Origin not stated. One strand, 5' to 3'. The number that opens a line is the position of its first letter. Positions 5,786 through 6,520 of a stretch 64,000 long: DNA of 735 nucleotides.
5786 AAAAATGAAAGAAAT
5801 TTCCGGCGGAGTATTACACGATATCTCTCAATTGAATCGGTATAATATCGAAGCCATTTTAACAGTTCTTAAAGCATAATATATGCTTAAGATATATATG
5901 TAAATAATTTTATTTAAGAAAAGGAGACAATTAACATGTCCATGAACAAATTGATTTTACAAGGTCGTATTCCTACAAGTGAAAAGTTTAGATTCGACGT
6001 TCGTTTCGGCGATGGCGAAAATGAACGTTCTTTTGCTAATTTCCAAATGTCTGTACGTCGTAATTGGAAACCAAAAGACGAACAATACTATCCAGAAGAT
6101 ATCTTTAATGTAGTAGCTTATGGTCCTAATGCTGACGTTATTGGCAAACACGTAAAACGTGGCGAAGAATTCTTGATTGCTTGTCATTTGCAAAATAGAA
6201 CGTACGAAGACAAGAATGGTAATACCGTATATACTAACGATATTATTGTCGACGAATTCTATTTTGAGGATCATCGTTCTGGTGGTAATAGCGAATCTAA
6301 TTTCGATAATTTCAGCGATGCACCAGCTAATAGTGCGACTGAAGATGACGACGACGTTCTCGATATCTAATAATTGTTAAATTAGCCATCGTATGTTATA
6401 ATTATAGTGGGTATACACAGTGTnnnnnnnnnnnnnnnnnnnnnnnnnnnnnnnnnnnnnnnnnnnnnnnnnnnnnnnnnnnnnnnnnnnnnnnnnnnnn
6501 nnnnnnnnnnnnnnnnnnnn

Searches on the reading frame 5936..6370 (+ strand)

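Call 3: search_protein_families(library=pfam, proteins=[window:5936-6370:+], max_evalue=0.01)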
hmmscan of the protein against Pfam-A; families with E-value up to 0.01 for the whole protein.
window:5936-6370:+ (144 aa): 1 family
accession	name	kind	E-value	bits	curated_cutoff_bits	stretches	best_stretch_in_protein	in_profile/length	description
PF00436.31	SSB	-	4e-14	53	26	1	3-110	1-103/104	Single-strand binding protein family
